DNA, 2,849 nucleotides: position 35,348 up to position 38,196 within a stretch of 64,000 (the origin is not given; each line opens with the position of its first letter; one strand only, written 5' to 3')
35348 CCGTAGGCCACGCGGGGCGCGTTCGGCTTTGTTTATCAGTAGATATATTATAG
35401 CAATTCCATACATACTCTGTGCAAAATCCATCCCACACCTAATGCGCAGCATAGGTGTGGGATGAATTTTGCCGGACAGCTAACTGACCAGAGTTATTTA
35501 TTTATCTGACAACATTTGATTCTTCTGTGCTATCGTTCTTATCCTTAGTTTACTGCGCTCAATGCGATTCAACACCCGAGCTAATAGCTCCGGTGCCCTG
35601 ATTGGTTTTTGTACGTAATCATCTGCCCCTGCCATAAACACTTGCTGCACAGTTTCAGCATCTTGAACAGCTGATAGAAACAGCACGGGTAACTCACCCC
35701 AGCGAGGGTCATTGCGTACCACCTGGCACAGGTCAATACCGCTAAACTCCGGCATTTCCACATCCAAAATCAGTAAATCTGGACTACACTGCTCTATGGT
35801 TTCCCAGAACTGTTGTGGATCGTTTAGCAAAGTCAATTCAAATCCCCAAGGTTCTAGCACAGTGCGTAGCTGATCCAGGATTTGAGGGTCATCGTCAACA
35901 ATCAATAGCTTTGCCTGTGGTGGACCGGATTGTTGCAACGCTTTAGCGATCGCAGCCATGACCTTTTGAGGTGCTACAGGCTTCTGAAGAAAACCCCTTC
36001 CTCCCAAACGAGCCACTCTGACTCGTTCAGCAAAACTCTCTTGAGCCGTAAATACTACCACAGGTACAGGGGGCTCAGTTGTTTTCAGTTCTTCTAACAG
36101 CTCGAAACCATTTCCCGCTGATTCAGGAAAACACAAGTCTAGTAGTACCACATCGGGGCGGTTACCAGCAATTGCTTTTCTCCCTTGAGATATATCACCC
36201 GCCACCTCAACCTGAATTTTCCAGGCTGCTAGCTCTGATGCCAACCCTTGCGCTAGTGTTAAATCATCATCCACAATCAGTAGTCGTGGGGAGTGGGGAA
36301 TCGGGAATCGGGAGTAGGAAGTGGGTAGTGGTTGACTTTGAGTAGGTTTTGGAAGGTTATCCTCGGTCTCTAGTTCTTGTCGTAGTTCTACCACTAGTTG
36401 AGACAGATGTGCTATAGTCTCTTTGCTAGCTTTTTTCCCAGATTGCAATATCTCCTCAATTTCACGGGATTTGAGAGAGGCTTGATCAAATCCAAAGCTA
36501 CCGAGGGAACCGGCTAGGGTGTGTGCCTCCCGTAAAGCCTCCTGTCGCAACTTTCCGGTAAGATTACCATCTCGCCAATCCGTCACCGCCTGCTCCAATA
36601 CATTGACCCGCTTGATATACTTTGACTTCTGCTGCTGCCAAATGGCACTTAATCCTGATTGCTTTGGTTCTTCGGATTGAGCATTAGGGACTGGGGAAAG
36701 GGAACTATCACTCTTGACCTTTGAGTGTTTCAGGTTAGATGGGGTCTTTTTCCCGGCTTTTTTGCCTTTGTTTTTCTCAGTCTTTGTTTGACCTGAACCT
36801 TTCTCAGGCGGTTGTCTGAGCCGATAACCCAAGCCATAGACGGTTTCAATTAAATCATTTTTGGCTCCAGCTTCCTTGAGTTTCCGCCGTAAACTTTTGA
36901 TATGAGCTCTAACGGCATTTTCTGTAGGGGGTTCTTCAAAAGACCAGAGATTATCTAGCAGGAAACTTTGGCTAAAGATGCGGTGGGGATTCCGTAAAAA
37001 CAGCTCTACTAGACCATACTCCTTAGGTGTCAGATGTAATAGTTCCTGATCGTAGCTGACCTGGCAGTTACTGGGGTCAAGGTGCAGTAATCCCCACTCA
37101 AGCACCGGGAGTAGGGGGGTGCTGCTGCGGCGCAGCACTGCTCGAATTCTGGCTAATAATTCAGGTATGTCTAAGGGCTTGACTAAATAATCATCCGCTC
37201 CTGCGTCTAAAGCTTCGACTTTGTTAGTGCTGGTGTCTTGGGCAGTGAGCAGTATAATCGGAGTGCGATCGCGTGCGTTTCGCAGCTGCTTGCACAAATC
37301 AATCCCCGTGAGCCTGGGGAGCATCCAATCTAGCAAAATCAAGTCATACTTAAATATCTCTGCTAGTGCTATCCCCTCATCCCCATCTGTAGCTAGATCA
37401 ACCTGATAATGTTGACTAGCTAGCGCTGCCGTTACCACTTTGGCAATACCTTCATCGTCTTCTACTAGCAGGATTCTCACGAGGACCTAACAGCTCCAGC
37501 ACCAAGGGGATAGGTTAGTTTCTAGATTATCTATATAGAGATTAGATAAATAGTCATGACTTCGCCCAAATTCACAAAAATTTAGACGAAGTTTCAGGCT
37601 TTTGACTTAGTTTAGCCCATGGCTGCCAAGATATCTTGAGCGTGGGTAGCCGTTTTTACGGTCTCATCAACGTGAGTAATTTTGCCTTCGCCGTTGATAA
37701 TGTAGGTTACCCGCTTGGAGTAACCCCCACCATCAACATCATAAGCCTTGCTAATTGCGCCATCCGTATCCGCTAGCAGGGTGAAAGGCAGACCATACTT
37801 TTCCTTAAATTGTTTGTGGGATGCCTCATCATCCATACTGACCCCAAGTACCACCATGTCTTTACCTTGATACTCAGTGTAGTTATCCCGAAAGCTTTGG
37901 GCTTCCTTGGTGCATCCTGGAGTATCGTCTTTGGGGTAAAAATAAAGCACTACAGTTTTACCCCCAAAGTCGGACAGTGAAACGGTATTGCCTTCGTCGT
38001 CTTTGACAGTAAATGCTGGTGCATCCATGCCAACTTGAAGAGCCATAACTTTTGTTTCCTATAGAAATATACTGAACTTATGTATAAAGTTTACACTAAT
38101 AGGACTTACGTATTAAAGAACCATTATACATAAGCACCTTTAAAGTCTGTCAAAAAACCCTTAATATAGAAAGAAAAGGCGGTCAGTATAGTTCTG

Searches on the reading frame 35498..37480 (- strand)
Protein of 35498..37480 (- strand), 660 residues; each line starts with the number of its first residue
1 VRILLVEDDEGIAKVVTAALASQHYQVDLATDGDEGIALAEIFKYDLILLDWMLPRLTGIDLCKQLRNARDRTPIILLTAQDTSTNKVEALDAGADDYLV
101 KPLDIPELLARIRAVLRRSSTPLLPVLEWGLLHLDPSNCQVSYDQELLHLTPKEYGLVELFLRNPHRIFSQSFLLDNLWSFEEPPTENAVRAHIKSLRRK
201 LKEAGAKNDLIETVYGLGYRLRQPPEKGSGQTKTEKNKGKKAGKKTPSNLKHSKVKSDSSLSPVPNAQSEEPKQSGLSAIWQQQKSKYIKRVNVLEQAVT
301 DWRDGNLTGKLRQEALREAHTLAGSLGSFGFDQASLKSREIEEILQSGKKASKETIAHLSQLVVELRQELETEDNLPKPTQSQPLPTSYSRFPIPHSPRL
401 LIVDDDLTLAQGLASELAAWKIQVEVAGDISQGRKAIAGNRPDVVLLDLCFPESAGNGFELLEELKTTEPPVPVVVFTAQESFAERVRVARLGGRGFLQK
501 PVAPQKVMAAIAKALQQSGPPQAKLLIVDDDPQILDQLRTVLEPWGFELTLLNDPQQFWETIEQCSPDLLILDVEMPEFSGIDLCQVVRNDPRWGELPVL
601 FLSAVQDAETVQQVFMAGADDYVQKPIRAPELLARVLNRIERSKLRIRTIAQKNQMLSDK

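Call 5: search_protein_families(library=pfam, proteins=[window:35498-37480:-], max_evalue=0.01)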
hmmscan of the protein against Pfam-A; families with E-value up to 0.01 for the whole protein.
window:35498-37480:- (660 aa): 6 families
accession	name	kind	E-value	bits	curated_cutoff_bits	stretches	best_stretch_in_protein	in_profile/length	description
PF00072.30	Response_reg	-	1.2e-81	270.6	30.2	3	3-113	1-111/111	Response regulator receiver domain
PF00486.34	Trans_reg_C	-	2.3e-23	82.5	26.2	1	147-221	3-77/77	Transcriptional regulatory protein, C terminal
PF01627.28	Hpt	-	3.6e-09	37.2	24.6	1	292-368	14-83/84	Hpt domain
PF06490.17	FleQ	-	7.8e-05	23.4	22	0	524-610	1-82/108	Flagellar regulatory protein FleQ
PF21695.3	GlnR_1st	-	0.0018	18.6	27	1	1-114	1-109/111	Transcription regulator GlnR, N-terminal domain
PF20161.5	VpsR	-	0.002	18.3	23.7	0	536-634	21-118/121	VpsR domain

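Call 41: search_protein_families(library=ncbifam, proteins=[window:35498-37480:-], max_evalue=0.01)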
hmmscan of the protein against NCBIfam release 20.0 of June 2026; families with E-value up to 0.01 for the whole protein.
window:35498-37480:- (660 aa): 108 families (the best 25 are shown)
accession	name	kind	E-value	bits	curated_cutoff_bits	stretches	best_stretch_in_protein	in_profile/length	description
TIGR02154.1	PhoB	equivalog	3e-96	321.1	296.2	3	2-221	4-225/226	phosphate regulon transcriptional regulator PhoB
NF041734.1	resp_reg_RppA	equivalog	3.8e-95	317.6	250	3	1-222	1-228/229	two-component system response regulator RppA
NF040689.1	MtrAB_MtrA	equivalog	1.2e-91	306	300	3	3-220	1-217/219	MtrAB system response regulator MtrA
NF008296.0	PRK11083.1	equivalog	7.8e-87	290.4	273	3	2-222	5-226/228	two-component system response regulator CreB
NF041733.1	resp_reg_CseB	equivalog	4.8e-82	274.7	350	3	2-223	2-228/228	two-component system response regulator CseB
NF045944.1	ResRegRpaBCyano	equivalog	3e-81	272.1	330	3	4-222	1-228/229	response regulator transcription factor RpaB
TIGR01387.1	cztR_silR_copR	subfamily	2.1e-76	256.4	279.2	3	3-221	1-218/218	heavy metal response regulator transcription factor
NF053854.1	RespRegPhoBBctds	equivalog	2.6e-76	255.9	270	3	3-221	1-224/225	two-component system response regulator PhoB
NF045991.1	RespRegCtrARhodob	equivalog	7.2e-76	254.9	350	3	1-224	1-224/224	response regulator transcription factor CtrA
NF007928.2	PRK10643.1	equivalog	6.2e-75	251.5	330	3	1-221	1-216/216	two-component system response regulator PmrA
NF007982.1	PRK10710.1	equivalog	1e-72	244.5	380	3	2-221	9-227/235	envelope stress response regulator BaeR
NF007663.1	PRK10336.1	equivalog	8.2e-71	238.2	345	3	1-222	1-217/219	quorum sensing response regulator transcription factor QseB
NF007005.1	PRK09468.1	equivalog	2.2e-69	233.5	331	3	2-220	5-230/237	osmolarity response regulator transcription factor OmpR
NF012023.0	PRK15479.1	equivalog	4e-67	226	337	3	1-223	1-219/224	transcriptional regulator TctD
NF040534.1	resp_reg_YycF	equivalog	5e-67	225.5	340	3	2-224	2-230/231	response regulator YycF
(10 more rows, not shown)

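Call 46: search_protein_families(library=pfam, proteins=[window:35498-37480:-], max_evalue=0.0001)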
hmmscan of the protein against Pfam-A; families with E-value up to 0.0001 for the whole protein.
window:35498-37480:- (660 aa): 4 families
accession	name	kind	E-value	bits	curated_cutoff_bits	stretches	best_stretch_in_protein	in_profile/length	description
PF00072.30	Response_reg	-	1.2e-81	270.6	30.2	3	3-113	1-111/111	Response regulator receiver domain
PF00486.34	Trans_reg_C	-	2.3e-23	82.5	26.2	1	147-221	3-77/77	Transcriptional regulatory protein, C terminal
PF01627.28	Hpt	-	3.6e-09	37.2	24.6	1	292-368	14-83/84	Hpt domain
PF06490.17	FleQ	-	7.8e-05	23.4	22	0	524-610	1-82/108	Flagellar regulatory protein FleQ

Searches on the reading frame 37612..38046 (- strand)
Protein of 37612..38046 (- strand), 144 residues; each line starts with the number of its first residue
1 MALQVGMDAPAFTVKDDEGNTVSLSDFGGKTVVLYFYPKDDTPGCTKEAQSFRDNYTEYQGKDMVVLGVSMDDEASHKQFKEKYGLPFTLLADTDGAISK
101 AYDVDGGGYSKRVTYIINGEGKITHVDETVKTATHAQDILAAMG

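Call 5: search_protein_families(library=pfam, proteins=[window:37612-38046:-], max_evalue=0.01)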
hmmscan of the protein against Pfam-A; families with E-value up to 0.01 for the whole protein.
window:37612-38046:- (144 aa): 3 families
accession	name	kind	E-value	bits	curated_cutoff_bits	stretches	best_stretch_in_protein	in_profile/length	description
PF00578.27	AhpC-TSA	-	1.5e-41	141.6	26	1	5-125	1-123/124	AhpC/TSA family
PF08534.16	Redoxin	-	1.5e-26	93.4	26.6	1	4-132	1-137/148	Redoxin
PF13905.12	Thioredoxin_8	-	0.0015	19.3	27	1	29-105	1-80/94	Thioredoxin-like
